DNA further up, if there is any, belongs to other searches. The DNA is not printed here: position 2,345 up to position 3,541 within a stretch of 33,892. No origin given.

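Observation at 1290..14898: Orphan small-acid / 2-oxoacid tailoring cassette inside a glycan locus (CitE-like lyase, PrpD-like dehydratase, split TtdAB-type hydro-lyase, Ppd-like decarboxylase, AKR, FkbM methyltransferase, ATP-grasp ligase)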

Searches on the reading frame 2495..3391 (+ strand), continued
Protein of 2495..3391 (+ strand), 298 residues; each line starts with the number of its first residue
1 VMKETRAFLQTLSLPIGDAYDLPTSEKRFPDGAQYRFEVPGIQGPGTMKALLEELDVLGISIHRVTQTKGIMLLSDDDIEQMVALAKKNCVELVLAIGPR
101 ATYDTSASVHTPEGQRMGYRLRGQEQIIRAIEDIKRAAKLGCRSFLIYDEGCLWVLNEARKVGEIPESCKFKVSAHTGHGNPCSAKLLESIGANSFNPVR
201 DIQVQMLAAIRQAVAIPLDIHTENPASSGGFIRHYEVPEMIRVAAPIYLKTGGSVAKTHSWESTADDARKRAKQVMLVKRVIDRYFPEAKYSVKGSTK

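Call 72: search_protein_families(library=pfam, proteins=[L061:5219-6529:+, L042:5099-6457:+, L014:6148-7500:+, L036:5395-6444:+, L036:4191-5378:+, L061:4149-5222:+, L049:6665-7651:+, L025:16467-17810:+, L025:17841-18854:+, L036:2824-4164:+], max_evalue=0.001)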
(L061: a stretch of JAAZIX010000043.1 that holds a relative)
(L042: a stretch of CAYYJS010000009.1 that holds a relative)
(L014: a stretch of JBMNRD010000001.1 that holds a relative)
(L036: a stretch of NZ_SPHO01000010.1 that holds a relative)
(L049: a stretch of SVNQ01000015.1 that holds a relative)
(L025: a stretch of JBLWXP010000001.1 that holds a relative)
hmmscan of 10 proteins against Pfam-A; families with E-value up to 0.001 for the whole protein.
L061:5219-6529:+ (436 aa): 0 families

L042:5099-6457:+ (452 aa): 0 families

L014:6148-7500:+ (450 aa): 1 family
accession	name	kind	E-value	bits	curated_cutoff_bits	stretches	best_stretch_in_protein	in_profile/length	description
PF06808.19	DctM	-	1e-53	183.1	23.8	1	13-442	1-409/413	Tripartite ATP-independent periplasmic transporter, DctM component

L036:5395-6444:+ (349 aa): 3 families
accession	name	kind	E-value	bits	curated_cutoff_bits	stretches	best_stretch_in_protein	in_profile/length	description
PF13480.13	Acetyltransf_6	-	1.2e-13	51.9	22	1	183-293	29-138/143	Acetyltransferase (GNAT) domain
PF02388.22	FemAB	-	1.7e-13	50.6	24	2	153-234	161-238/406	FemAB family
PF04339.18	FemAB_like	-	3.6e-06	26.8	27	1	181-290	204-312/369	Peptidogalycan biosysnthesis/recognition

L036:4191-5378:+ (395 aa): 14 families
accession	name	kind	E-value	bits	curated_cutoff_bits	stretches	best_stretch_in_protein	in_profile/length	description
PF04432.18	FrhB_FdhB_C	-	4.3e-19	69.3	23.3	1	162-332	2-147/150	Coenzyme F420 hydrogenase/dehydrogenase, beta subunit C terminus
PF12838.12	Fer4_7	-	4.1e-11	43.6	27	1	13-59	2-50/52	4Fe-4S dicluster domain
PF00037.32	Fer4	-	7.1e-11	41.9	21.1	2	41-59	2-20/24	4Fe-4S binding domain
PF12797.12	Fer4_2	-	3e-09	36.7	24.5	1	39-59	2-22/22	4Fe-4S binding domain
PF13237.11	Fer4_10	-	3.9e-09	36.7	25.5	1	40-64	2-22/53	4Fe-4S dicluster domain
PF13187.11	Fer4_9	-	5.4e-09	36.4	27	1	13-59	2-49/52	4Fe-4S dicluster domain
PF14697.11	Fer4_21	-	6.6e-09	36.2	35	1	9-60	4-54/59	4Fe-4S dicluster domain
PF04422.18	FrhB_FdhB_N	-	1.4e-07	32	22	1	79-148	2-74/78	Coenzyme F420 hydrogenase/dehydrogenase, beta subunit N-term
PF25160.1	LdpA_Fe-S-bd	-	1.8e-07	31.2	27.6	1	12-32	27-47/49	LdpA Fe-S cluster-binding domain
PF13183.11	Fer4_8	-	7.9e-07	30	27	0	45-76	3-35/68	4Fe-4S dicluster domain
PF13534.11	Fer4_17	-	6.5e-06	27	22.2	0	46-65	1-20/61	4Fe-4S dicluster domain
PF12837.12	Fer4_6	-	6.5e-06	26.3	25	0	44-59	6-21/24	4Fe-4S binding domain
PF13484.11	Fer4_16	-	5e-05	24.4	30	0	13-31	2-20/66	4Fe-4S double cluster binding domain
PF12800.12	Fer4_4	-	0.0006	20.4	24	0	45-59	2-16/17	4Fe-4S binding domain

L061:4149-5222:+ (357 aa): 5 families
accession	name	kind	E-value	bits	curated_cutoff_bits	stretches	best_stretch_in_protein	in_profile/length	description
PF21360.3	PylC-like_N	-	6e-23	81.3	27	1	17-112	1-95/96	PylC-like, N-terminal domain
PF02655.19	ATP-grasp_3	-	2.7e-12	47.5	23.2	1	123-295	1-159/160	ATP-grasp domain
PF15632.11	ATPgrasp_Ter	-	6.4e-08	32.9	29.1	1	204-323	4-116/131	ATP-grasp in the biosynthetic pathway with Ter operon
PF14397.11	ATPgrasp_ST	-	4.2e-05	23.3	31.4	1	120-186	16-86/278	Sugar-transfer associated ATP-grasp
PF07478.18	Dala_Dala_lig_C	-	0.00014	21.9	24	0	147-227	22-97/204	D-ala D-ala ligase C-terminus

L049:6665-7651:+ (328 aa): 2 families
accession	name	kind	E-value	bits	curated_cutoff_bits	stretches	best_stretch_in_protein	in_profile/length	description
PF03466.25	LysR_substrate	-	1.4e-29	103.4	28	1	108-324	2-205/209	LysR substrate binding domain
PF00126.33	HTH_1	-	9.4e-20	70.8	26.6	1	25-83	2-60/60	Bacterial regulatory helix-turn-helix protein, lysR family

L025:16467-17810:+ (447 aa): 2 families
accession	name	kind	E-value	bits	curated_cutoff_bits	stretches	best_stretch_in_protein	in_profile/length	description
PF00206.25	Lyase_1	-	1.9e-49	169.2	27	1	19-299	9-309/312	Lyase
PF10397.14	ADSL_C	-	1.4e-18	67.4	32.7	1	366-443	1-79/79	Adenylosuccinate lyase C-terminus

L025:17841-18854:+ (337 aa): 1 family
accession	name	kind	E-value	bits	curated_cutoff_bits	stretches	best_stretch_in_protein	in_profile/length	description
PF04199.19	Cyclase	-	1.7e-12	48.2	23.1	1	94-265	19-142/142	Putative cyclase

L036:2824-4164:+ (446 aa): 1 family
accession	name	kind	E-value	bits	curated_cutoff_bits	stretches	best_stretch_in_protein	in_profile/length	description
PF04230.19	PS_pyruv_trans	-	2.1e-22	80.8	25.3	1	70-373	1-274/280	Polysaccharide pyruvyl transferase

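Call 73: search_protein_families(library=pfam, proteins=[L049:243-1361:+, L049:2484-3215:+, L049:4844-5638:+, L049:5866-6537:+, L049:14023-15447:-, L049:15459-16640:-, L049:17837-19804:-, L014:5127-6074:+, L014:4328-4987:+, L014:3230-4159:+], max_evalue=0.001)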
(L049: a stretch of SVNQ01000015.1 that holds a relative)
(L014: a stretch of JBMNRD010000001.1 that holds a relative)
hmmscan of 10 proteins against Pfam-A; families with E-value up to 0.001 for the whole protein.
L049:243-1361:+ (372 aa): 0 families

L049:2484-3215:+ (243 aa): 0 families

L049:4844-5638:+ (264 aa): 0 families

L049:5866-6537:+ (223 aa): 2 families
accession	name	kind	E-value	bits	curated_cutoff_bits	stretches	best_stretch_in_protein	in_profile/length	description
PF00027.35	cNMP_binding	-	1e-09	38.7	27.5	1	35-115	3-82/89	Cyclic nucleotide-binding domain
PF13545.12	HTH_Crp_2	-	2.6e-09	37.3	27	1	159-221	2-64/70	Crp-like helix-turn-helix domain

L049:14023-15447:- (474 aa): 4 families
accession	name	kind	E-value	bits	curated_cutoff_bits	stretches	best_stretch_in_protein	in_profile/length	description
PF08323.17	Glyco_transf_5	-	7.2e-83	278.4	22.7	1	4-235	1-237/239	Starch synthase catalytic domain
PF00534.26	Glycos_transf_1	-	2.3e-16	60.3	26.4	1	289-432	12-154/172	Glycosyl transferases group 1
PF13692.12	Glyco_trans_1_4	-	3.6e-13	50.4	27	1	292-432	1-138/142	Glycosyl transferases group 1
PF13439.12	Glyco_transf_4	-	5.2e-06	27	28.5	1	77-224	25-150/170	Glycosyltransferase Family 4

L049:15459-16640:- (393 aa): 5 families
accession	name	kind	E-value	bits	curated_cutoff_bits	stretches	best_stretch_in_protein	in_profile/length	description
PF24894.1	Hexapep_GlmU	-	6.3e-15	55.6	23.3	1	308-376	13-82/104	GlmU-like, C-terminal hexapeptide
PF00483.29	NTP_transferase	-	9.2e-13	48.8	21.2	1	40-279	14-244/245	Nucleotidyl transferase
PF25084.1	LbH_EIF2B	-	4.9e-08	33.4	54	1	306-373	31-101/105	EIF2B subunit epsilon LbH domain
PF07959.18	Fucose_pyrophosphorylase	-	2.7e-06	27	34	1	321-379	282-343/418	Fucose pyrophosphorylase domain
PF25247.1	LbH_GLGC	-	4.1e-06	27.2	27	1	301-348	4-51/135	GLGC left-handed parallel beta-helix domain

L049:17837-19804:- (655 aa): 4 families
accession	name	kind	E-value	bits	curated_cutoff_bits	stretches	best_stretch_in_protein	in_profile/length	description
PF02806.24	Alpha-amylase_C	-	2.1e-21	76.5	21.2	1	531-627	1-94/95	Alpha amylase, C-terminal all-beta domain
PF02922.24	CBM_48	-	9.5e-20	71.2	22.4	1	29-110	2-83/83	Carbohydrate-binding module 48 (Isoamylase N-terminal domain)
PF00128.31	Alpha-amylase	-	1.1e-17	64.9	22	2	177-248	24-94/446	Alpha amylase, catalytic domain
PF22019.2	GlgB_N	-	6.1e-08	33.1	27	1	18-109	9-94/94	alpha-1,4-glucan branching enzyme GlgB, N-terminal domain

L014:5127-6074:+ (315 aa): 2 families
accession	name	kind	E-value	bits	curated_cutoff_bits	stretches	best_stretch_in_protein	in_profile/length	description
PF03466.25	LysR_substrate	-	6e-30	104.6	28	1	88-303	3-205/209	LysR substrate binding domain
PF00126.33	HTH_1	-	3.9e-19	68.8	26.6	1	3-62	1-60/60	Bacterial regulatory helix-turn-helix protein, lysR family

L014:4328-4987:+ (219 aa): 1 family
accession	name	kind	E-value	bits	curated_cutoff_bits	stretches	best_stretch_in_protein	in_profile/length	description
PF08102.16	Antimicrobial_7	-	1.2e-05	25.8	25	0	99-119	6-26/43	Scorpion antimicrobial peptide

L014:3230-4159:+ (309 aa): 2 families
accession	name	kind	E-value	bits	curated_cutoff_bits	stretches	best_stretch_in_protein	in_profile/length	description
PF04289.18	DUF447_N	-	0.00017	21.9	24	0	64-95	34-65/114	Protein of unknown function (DUF447) N-terminal domain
PF01613.24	Flavin_Reduct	-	0.00075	20.1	27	0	56-148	36-118/153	Flavin reductase like domain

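Call 75: search_dna_similar(query=window:2495-3391:+, collection=plasmids, mode=protein, max_rows=15)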
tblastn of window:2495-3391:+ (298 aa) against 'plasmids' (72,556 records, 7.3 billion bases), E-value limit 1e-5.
Records with a match: 5; places in all: 5; records where one place covers at least 80% of the query: 4.
Best place of each record, by identity: <60% 5.
By first word of the organism name: Thermomicrobium 1; Streptomyces 1; Nonomuraea 1; Enterobacter 1; Mycobacterium 1.
By predicted mobility (MOB-suite, as given by PLSDB): non-mobilizable 5.
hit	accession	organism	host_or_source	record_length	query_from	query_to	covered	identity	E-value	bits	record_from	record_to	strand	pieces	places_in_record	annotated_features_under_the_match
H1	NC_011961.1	Thermomicrobium roseum DSM 5159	-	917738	2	296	99%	45.8%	3e-83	280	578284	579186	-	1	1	U32 family peptidase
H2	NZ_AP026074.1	Streptomyces nigrescens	-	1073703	25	296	91%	37.0%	1e-50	186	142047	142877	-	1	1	none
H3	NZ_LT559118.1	Nonomuraea gerenzanensis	-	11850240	23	287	89%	36.5%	6e-49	181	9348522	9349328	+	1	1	none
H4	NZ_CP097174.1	Enterobacter chuandaensis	Duck,China: Zhejiang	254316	4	290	96%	33.0%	9e-45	169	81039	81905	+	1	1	U32 family peptidase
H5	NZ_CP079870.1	Mycobacterium sp. SMC-4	Homo sapiens,sputum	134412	163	250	30%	47.7%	1e-17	91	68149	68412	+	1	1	hypothetical protein (x2)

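Call 76: get_annotated_region(hit=H1, flank=9000)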
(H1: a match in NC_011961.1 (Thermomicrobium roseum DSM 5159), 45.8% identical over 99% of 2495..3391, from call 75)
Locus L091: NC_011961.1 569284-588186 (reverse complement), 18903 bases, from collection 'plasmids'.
description: Thermomicrobium roseum DSM 5159 plasmid unnamed, complete sequence
organism: Thermomicrobium roseum DSM 5159 (NCBI taxid 309801)
taxonomy: Bacteria; Thermomicrobiota; Thermomicrobia; Thermomicrobiales; Thermomicrobiaceae; Thermomicrobium; Thermomicrobium roseum; Thermomicrobium roseum DSM 5159
host: -; source: -; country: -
typing (MOB-suite, as given by PLSDB): non-mobilizable
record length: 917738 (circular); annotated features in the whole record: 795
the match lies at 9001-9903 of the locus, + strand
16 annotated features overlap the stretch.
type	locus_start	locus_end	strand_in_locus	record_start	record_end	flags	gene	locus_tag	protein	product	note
CDS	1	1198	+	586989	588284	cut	-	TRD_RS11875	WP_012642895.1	HD domain-containing protein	-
CDS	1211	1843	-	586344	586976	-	-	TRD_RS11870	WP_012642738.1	hypothetical protein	-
CDS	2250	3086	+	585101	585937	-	-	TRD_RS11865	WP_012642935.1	IclR family transcriptional regulator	GO:0006355 - regulation of DNA-templated transcription [Evidence IEA]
CDS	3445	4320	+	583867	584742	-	-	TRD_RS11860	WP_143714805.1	sugar-binding protein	-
CDS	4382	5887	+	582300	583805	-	-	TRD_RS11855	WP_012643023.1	sugar ABC transporter ATP-binding protein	-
CDS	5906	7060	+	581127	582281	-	-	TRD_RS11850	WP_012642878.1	mandelate racemase/muconate lactonizing enzyme family protein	-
CDS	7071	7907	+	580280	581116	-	-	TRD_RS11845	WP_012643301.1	MBL fold metallo-hydrolase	-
CDS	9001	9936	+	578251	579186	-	-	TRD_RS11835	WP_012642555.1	U32 family peptidase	-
CDS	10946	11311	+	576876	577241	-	-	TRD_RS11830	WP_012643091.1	hypothetical protein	-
CDS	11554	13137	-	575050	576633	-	-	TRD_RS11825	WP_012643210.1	DAK2 domain-containing protein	-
CDS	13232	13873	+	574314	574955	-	-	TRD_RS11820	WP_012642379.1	glycerol-3-phosphate acyltransferase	GO:0006654 - phosphatidic acid biosynthetic process [Evidence IEA]; GO:0008654 - phospholipid biosynthetic process ...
CDS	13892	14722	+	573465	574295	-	-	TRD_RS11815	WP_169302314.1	DegV family protein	-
CDS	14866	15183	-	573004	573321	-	-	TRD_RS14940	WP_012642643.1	PCYCGC motif-containing (lipo)protein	-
CDS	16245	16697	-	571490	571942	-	-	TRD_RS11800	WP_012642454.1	hypothetical protein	-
CDS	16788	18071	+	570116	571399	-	-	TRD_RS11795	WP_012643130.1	MFS transporter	GO:0055085 - transmembrane transport [Evidence IEA]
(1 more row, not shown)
